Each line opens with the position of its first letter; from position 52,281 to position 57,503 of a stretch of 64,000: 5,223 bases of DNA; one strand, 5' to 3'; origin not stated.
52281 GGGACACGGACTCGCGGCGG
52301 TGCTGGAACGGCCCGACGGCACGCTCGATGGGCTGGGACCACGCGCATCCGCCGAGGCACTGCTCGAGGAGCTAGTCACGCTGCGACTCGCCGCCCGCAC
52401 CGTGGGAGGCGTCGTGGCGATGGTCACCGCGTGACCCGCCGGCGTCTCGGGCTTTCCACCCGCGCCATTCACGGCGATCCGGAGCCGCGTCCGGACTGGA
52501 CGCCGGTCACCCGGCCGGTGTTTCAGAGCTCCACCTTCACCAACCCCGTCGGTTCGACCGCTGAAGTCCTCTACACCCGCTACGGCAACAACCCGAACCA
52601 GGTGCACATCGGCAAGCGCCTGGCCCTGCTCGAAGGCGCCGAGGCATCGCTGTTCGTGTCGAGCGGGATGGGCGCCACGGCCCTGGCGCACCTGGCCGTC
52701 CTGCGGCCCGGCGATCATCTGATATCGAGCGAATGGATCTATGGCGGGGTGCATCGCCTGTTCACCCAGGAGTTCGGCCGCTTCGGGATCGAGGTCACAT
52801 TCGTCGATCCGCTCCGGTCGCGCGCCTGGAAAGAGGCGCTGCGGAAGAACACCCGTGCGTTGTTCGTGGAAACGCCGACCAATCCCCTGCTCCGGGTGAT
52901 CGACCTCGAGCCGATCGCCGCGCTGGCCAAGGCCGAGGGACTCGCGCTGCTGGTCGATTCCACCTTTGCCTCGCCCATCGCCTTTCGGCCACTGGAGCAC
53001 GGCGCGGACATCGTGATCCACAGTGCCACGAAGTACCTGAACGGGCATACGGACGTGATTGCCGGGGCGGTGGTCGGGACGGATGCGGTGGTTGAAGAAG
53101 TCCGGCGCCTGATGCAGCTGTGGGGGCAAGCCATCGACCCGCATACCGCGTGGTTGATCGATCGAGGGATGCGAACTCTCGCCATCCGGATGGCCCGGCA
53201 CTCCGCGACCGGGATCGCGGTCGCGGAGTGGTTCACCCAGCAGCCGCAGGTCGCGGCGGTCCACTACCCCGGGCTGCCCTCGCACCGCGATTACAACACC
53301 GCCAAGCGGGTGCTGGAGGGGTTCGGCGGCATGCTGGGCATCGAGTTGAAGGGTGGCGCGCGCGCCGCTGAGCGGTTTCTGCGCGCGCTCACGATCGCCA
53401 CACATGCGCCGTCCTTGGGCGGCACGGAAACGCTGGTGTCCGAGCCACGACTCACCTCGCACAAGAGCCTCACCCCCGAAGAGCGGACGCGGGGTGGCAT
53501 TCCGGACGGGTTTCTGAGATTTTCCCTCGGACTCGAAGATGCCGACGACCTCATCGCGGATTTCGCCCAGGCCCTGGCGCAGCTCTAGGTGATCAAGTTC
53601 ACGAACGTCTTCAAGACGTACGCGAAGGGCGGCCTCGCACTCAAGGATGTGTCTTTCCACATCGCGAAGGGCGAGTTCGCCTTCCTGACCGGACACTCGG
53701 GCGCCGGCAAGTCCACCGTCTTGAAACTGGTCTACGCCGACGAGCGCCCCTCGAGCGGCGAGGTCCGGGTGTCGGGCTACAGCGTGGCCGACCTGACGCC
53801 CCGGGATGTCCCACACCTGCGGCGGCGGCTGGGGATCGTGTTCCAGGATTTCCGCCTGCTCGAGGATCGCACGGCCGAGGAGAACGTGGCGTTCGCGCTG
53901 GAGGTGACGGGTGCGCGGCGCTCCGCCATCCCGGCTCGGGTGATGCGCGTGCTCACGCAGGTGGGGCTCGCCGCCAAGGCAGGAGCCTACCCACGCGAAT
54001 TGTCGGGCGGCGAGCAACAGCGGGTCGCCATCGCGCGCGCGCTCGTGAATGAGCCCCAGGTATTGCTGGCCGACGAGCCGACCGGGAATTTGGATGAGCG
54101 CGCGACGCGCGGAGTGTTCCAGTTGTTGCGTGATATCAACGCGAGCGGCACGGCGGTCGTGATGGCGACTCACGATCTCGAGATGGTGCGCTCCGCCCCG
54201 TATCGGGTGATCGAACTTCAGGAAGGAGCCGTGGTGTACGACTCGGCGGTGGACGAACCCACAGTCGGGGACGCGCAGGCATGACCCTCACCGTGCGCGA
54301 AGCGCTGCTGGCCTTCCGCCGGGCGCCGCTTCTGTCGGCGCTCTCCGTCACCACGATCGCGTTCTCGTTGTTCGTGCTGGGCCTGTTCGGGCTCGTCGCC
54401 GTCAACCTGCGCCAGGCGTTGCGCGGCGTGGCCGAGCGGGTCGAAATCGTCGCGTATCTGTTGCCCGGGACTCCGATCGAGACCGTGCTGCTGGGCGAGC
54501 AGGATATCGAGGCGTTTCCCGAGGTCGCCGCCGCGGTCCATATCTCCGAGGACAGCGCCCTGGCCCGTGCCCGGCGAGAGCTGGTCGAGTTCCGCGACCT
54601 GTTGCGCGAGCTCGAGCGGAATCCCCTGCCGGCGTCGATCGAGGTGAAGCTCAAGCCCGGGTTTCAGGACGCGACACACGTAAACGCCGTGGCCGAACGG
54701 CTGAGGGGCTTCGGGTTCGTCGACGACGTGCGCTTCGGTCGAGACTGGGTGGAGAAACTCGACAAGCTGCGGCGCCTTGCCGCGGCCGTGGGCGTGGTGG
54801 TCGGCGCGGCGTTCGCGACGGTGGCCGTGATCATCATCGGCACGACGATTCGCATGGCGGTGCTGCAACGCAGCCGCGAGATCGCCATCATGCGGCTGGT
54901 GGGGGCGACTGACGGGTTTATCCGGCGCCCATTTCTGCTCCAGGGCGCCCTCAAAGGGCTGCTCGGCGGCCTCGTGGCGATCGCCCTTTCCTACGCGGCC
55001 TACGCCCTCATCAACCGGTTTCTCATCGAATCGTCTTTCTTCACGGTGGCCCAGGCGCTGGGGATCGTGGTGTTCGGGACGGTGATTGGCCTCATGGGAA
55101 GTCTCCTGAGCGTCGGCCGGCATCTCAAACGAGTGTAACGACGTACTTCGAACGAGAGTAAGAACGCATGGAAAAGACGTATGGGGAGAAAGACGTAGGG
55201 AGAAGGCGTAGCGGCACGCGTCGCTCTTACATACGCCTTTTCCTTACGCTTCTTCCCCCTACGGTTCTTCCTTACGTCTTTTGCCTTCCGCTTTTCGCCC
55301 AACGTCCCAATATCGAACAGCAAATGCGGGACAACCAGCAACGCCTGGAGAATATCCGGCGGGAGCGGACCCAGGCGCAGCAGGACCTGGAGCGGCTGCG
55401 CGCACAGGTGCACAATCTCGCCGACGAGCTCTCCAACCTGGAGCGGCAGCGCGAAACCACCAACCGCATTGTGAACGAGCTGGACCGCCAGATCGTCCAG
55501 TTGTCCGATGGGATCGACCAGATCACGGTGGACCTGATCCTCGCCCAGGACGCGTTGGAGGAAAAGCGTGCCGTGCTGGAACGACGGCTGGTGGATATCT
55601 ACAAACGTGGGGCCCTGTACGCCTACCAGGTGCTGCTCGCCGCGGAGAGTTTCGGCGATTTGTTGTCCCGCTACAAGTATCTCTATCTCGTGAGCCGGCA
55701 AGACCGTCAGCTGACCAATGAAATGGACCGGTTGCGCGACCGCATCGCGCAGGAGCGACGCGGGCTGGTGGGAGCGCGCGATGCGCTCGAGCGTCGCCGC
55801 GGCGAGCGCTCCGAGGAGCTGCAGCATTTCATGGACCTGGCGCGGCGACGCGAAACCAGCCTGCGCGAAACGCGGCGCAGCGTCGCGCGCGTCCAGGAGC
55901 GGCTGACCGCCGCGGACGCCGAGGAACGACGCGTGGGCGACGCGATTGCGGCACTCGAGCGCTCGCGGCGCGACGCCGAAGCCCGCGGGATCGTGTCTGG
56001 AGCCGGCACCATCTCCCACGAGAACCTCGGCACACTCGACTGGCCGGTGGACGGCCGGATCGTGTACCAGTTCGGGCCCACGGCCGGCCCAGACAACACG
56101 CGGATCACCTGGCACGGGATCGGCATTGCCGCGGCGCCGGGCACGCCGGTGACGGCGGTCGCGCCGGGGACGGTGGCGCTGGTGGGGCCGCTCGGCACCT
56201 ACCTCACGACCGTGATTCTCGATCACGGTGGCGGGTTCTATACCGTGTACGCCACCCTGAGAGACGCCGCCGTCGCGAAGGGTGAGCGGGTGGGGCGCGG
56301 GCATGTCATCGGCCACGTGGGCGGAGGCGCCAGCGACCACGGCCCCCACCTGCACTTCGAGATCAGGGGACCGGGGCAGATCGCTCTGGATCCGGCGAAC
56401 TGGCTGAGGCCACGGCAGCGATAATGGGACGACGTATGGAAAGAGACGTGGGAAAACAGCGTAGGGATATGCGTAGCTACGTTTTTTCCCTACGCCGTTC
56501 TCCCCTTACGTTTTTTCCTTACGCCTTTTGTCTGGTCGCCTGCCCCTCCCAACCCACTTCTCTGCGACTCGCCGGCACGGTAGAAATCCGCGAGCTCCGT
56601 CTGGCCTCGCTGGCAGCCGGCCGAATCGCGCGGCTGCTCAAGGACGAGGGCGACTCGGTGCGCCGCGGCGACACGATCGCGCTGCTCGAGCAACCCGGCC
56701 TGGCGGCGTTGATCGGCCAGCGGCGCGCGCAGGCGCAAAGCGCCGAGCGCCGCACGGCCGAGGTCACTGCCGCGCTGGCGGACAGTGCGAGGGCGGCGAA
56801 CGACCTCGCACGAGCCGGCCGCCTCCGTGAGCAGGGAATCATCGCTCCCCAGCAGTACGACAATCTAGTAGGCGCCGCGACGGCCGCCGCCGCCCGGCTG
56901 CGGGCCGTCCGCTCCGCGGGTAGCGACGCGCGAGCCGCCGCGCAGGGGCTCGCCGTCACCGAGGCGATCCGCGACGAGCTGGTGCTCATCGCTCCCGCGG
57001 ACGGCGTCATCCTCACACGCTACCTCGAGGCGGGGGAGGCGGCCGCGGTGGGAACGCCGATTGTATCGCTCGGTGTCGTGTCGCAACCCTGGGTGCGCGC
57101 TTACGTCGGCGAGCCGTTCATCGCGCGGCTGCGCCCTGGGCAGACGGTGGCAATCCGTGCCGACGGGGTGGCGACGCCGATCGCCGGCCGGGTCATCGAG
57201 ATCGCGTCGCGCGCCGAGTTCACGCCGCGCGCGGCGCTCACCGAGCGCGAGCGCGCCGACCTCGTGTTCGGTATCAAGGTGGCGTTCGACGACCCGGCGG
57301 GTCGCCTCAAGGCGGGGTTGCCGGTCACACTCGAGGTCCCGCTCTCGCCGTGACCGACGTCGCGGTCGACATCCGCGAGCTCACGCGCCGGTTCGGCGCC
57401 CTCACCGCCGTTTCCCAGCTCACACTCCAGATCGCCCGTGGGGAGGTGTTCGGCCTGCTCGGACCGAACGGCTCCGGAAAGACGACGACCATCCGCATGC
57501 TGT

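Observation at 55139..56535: Two copies of a low-GC palindromic element built from 13-16-nt units flank the envC-like gene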

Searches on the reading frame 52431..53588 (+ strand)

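Call 16: search_protein_families(library=pfam, proteins=[window:52431-53588:+])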
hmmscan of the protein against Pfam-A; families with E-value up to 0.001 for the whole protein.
window:52431-53588:+ (385 aa): 3 families
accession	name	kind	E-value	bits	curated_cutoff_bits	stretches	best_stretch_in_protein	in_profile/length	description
PF01053.26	Cys_Met_Meta_PP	-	3.6e-124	414.6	27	1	10-382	2-380/381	Cys/Met metabolism PLP-dependent enzyme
PF00155.27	Aminotran_1_2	-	4.7e-07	29.8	19.7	1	49-227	36-244/361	Aminotransferase class I and II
PF01212.27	Beta_elim_lyase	-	4.6e-06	26.6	27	0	49-100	26-77/288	Beta-eliminating lyase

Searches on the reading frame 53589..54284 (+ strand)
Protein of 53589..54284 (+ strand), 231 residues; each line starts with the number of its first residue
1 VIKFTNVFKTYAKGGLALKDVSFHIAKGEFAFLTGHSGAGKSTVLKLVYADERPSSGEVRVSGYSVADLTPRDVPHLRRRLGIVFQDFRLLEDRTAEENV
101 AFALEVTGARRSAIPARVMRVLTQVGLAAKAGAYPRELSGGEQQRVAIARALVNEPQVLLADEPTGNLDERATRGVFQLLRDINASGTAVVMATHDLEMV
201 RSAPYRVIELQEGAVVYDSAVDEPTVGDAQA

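Call 16: search_protein_families(library=pfam, proteins=[window:53589-54284:+])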
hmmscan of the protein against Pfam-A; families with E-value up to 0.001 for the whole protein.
window:53589-54284:+ (231 aa): 3 families
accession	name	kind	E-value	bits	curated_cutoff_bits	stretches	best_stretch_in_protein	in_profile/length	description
PF00005.33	ABC_tran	-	1.5e-35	123.2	25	1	18-165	1-136/137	ABC transporter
PF13304.12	AAA_21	-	1.9e-06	28.6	27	0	135-200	235-303/304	AAA domain, putative AbiEii toxin, Type IV TA system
PF02463.25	SMC_N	-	0.00044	20.2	40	0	27-203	23-205/220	RecF/RecN/SMC N terminal domain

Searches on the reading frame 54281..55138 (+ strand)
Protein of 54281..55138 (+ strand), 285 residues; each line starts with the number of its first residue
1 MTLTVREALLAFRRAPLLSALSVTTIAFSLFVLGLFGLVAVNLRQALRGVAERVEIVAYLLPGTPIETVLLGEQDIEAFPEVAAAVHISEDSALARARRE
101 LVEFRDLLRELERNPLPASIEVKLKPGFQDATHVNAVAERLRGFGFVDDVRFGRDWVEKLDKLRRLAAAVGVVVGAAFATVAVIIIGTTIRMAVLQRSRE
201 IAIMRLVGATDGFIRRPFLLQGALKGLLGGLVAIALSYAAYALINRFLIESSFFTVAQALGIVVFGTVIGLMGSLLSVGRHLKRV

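Call 13: find_encoding_contigs(protein=window:54281-55135:+, flank=10000, max_places=6)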
Protein window:54281-55135:+ (285 aa): no gene with exactly this product is on record in the collection.
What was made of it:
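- Tried and rejected: An exact-protein look-up of FtsX to find the source contig returned nothing on record (call 13).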

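Call 16: search_protein_families(library=pfam, proteins=[window:54281-55138:+])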
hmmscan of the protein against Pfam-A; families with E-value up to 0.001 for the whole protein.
window:54281-55138:+ (285 aa): 2 families
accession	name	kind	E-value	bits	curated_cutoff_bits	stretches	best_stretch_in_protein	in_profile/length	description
PF02687.27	FtsX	-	6.1e-13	49.3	25.5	1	173-280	2-114/120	FtsX-like permease C-terminal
PF18075.7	FtsX_ECD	-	1.8e-11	44.9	23.5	1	54-150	1-96/96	FtsX extracellular domain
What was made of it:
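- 54281..55138 (+): ftsX. Its stop codon TAA (55136-55138) abuts the foot of copy A. Pfam FtsX and FtsX_ECD (call 16).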

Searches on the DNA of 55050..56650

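Call 47: search_rna_families(source=window, start=55050, end=56650, threshold=evalue, max_evalue=10)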
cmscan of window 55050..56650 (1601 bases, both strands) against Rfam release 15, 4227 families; matches with E-value up to 10: 22.
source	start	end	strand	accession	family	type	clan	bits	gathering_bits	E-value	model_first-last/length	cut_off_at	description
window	55182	55259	+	RF03629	mir-641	Gene; miRNA;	-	30.5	100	0.0022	1-98/98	no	mir-641 microRNA precursor family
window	56448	56505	-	RF03778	mir-483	Gene; miRNA;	-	24.4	60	0.1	1-75/75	no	mir-483 microRNA precursor family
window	55150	55293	+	RF01911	MIR2118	Gene; miRNA;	-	23.4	85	0.081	1-170/170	no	MIR2118 microRNA precursor family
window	55183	55288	+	RF03778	mir-483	Gene; miRNA;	-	22.9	60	0.24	1-75/75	no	mir-483 microRNA precursor family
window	55182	55259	+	RF03964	mir-H1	Gene; miRNA;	-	22.4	97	0.93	1-85/85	no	mir-H1 microRNA precursor family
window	55171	55270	+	RF03792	MIR6462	Gene; miRNA;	-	22.2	96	0.55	1-119/119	no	MIR6462 microRNA precursor family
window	55180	55265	+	RF04164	MIR1507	Gene; miRNA;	-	21.7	73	0.063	1-107/107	no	MIR1507 microRNA precursor family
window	55178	55263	-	RF03792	MIR6462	Gene; miRNA;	-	21.7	96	0.74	1-119/119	no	MIR6462 microRNA precursor family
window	55182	55260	-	RF03629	mir-641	Gene; miRNA;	-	21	100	0.61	1-98/98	no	mir-641 microRNA precursor family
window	55184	55272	-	RF00073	MIR156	Gene; miRNA;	-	20.9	62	0.32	1-88/88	no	mir-156 microRNA precursor family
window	55179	55264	-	RF04164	MIR1507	Gene; miRNA;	-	20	73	0.21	1-107/107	no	MIR1507 microRNA precursor family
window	56424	56533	+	RF01911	MIR2118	Gene; miRNA;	-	18.6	85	1.2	1-170/170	no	MIR2118 microRNA precursor family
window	56430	56512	+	RF00799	mir-354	Gene; miRNA;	-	18.4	50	1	1-109/109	no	mir-354 microRNA precursor family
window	56450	56504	-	RF03792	MIR6462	Gene; miRNA;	-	18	96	5.5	1-119/119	no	MIR6462 microRNA precursor family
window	55166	55246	-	RF03778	mir-483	Gene; miRNA;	-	17.6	60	4.3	1-75/75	no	mir-483 microRNA precursor family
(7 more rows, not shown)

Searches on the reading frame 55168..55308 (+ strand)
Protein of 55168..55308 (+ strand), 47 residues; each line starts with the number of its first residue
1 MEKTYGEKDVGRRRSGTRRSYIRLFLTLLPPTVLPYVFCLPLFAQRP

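Call 54: find_homologous_proteins(query=window:55168-55308:+, max_evalue=10)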
Query seq(47 aa): no candidate shares three 5-residue words with the query. No homologue found.

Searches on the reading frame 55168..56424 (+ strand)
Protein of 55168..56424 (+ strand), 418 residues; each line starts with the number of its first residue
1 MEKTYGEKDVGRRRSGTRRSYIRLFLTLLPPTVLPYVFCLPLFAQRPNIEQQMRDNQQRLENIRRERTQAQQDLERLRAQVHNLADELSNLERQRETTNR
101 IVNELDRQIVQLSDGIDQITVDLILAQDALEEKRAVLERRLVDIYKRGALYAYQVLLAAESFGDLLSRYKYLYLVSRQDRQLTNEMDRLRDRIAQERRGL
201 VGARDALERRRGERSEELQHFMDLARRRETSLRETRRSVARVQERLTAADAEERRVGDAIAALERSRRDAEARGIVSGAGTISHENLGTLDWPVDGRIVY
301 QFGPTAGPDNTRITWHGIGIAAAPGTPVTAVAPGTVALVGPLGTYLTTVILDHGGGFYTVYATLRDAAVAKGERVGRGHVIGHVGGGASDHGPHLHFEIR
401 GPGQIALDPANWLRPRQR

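Call 16: search_protein_families(library=pfam, proteins=[window:55168-56424:+])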
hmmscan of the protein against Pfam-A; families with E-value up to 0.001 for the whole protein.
window:55168-56424:+ (418 aa): 2 families
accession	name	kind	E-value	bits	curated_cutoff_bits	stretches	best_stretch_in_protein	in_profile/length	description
PF01551.29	Peptidase_M23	-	2.6e-24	85.7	28.7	1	315-403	3-91/96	Peptidase family M23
PF24568.1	CC_PcsB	-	2.1e-06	28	27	1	127-187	5-66/75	Peptidoglycan hydrolase PcsB, coiled-coil domain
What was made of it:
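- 55168..56424 (+): EnvC-like gene: coiled coil plus M23 peptidase domain, 418 aa. Pfam Peptidase_M23 2.6e-24 and CC_PcsB (call 16).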

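Call 17: find_homologous_proteins(query=window:55168-56421:+)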
Query window:55168-56421:+ (418 aa): 3487 proteins with E <= 0.001 among 8000 candidates; the best 120 are listed.
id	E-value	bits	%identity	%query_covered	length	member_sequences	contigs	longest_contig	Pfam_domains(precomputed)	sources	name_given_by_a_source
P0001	1.0e-224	764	92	92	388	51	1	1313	PF01551.30,PF28016.1,PF24568.2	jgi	-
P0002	2.9e-203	693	78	100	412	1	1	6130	PF11932.14,PF01551.30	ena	-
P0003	9.5e-199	678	83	90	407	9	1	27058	PF01551.30,PF24568.2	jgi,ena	-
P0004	2.6e-198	677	77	100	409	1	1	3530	PF01551.30,PF28016.1,PF24568.2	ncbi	-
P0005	9.9e-198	675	83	90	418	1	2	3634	PF01551.30,PF28016.1,PF24568.2,PF24161.2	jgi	jgi:septal ring factor EnvC (AmiA/AmiB activator)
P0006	1.1e-197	675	81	91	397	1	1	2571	PF01551.30,PF28016.1,PF24568.2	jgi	jgi:septal ring factor EnvC (AmiA/AmiB activator)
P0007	1.4e-197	674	81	89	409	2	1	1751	PF01551.30,PF24568.2,PF24161.2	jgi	jgi:septal ring factor EnvC (AmiA/AmiB activator)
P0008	2.0e-197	674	78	100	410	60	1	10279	PF01551.30,PF24161.2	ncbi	-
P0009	2.3e-197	674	82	90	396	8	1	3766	PF01551.30,PF24568.2,PF24161.2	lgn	-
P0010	2.5e-197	674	79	93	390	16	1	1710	PF01551.30,PF28016.1,PF24568.2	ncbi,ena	-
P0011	4.9e-197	673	76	100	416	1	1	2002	PF01551.30,PF24568.2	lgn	-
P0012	5.5e-197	672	81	91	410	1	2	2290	PF01551.30,PF24568.2,PF24161.2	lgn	-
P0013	5.5e-197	672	86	87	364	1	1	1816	PF01551.30,PF24568.2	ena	-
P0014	5.8e-197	672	80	92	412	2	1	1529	PF11932.14,PF01551.30,PF28016.1,PF24568.2,PF24161.2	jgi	jgi:murein hydrolase activator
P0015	6.0e-197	672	82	91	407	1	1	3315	PF01551.30,PF24568.2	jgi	jgi:murein hydrolase activator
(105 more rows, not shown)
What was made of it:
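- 55168..56424 (+): 3487 homologues, some named EnvC / murein hydrolase activator, from Gemmatimonadales (call 17).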

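Call 24: find_related_loci(query=A1, collection=genome_contigs, flank=10000)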
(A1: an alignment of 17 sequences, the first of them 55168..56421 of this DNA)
Query A1 (418 aa) in genome_contigs; peptide patterns used: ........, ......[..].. (x = any residue, [..] = any of these).
440 stretches matched a pattern; 397 encode a relative of the query (tblastn E <= 1e-3); the best 80 are kept; 80 distinct loci.
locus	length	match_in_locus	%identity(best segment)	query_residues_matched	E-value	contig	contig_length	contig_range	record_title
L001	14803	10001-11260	96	1-418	0e+0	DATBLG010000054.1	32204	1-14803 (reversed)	MAG TPA_asm: Gemmatimonadales bacterium isolate SMAG_U3966 k141_2267231, whole genome shotgun sequence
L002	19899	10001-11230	92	1-413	0e+0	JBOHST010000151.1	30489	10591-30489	MAG: Gemmatimonadales bacterium isolate M3-S_metawrap_bin.151 k127_2573137, whole genome shotgun sequence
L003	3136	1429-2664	77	1-416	0e+0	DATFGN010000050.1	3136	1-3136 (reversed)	MAG TPA_asm: Gemmatimonadales bacterium isolate SMAG_U8664 k141_1630087, whole genome shotgun sequence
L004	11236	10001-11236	77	1-412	0e+0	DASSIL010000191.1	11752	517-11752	MAG TPA_asm: Gemmatimonadales bacterium isolate SMAG_U1086 k141_1502060, whole genome shotgun sequence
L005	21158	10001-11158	80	24-416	0e+0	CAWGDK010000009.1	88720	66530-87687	MAG: uncultured Gemmatimonadales bacterium isolate MFD02242.bin.2.247 genome assembly, contig: contig_85238, whole genom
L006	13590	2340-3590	78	1-416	0e+0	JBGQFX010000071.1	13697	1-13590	MAG: Gemmatimonadota bacterium isolate OBJ2_061818_090_41 k141_2082277_length_13697_cov_12.8957, whole genome shotgun se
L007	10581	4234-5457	78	2-416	0e+0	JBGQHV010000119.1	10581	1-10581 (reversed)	MAG: Gemmatimonadota bacterium isolate OBJ2_061818_070_64 k141_1702508_length_10581_cov_17.3400, whole genome shotgun se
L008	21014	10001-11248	75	1-416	0e+0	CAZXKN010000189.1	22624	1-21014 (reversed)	MAG TPA_asm: uncultured Gemmatimonadaceae bacterium isolate binchicken_co279_228 genome assembly, contig: k141_4702957,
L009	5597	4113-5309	77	12-416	0e+0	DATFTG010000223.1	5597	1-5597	MAG TPA_asm: Gemmatimonadales bacterium isolate SMAG_U9404 k141_1953897, whole genome shotgun sequence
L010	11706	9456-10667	76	12-418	0e+0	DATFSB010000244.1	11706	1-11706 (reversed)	MAG TPA_asm: Gemmatimonadales bacterium isolate SMAG_U9373 k141_119166, whole genome shotgun sequence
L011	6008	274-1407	81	41-418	0e+0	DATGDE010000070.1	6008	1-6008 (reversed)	MAG TPA_asm: Gemmatimonadales bacterium isolate SMAG_U9666 k141_53341, whole genome shotgun sequence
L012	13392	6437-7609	77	23-416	0e+0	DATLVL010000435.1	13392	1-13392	MAG TPA_asm: Gemmatimonadales bacterium isolate SMAG_U13191 k141_285888, whole genome shotgun sequence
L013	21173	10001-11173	78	23-416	0e+0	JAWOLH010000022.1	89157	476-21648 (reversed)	MAG: Gemmatimonadales bacterium isolate bin_24 c_000051917202, whole genome shotgun sequence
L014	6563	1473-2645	77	23-416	0e+0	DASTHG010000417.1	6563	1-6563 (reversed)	MAG TPA_asm: Gemmatimonadales bacterium isolate SMAG_U452 k141_670733, whole genome shotgun sequence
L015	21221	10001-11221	75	1-416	0e+0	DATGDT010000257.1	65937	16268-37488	MAG TPA_asm: Gemmatimonadales bacterium isolate SMAG_U9681 k141_692021, whole genome shotgun sequence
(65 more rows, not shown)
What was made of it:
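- On REP / REPIN: The genome-collection scan was already spent (call 24).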

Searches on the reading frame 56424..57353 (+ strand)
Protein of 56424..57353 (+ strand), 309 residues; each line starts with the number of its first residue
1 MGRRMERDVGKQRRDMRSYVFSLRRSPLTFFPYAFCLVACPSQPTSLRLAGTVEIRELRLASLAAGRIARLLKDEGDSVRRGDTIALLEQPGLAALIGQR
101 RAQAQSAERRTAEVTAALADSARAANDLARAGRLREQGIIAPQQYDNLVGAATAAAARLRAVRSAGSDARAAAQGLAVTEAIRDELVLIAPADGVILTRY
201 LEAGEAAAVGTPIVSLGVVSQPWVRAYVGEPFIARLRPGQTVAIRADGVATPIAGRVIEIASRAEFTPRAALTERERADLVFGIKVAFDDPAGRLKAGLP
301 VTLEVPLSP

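Call 16: search_protein_families(library=pfam, proteins=[window:56424-57353:+])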
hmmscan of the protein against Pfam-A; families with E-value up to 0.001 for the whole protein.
window:56424-57353:+ (309 aa): 3 families
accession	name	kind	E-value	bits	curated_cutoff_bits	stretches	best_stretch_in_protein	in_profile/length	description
PF16576.10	HlyD_D23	-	2.4e-14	53.6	30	1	46-265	5-189/214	Barrel-sandwich domain of CusB or HlyD membrane-fusion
PF13437.12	HlyD_3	-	4.4e-11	43.9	22.2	1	188-269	2-85/106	HlyD family secretion protein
PF00364.28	Biotin_lipoyl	-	0.00014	22.1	22.1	0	59-87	44-72/73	Biotin-requiring enzyme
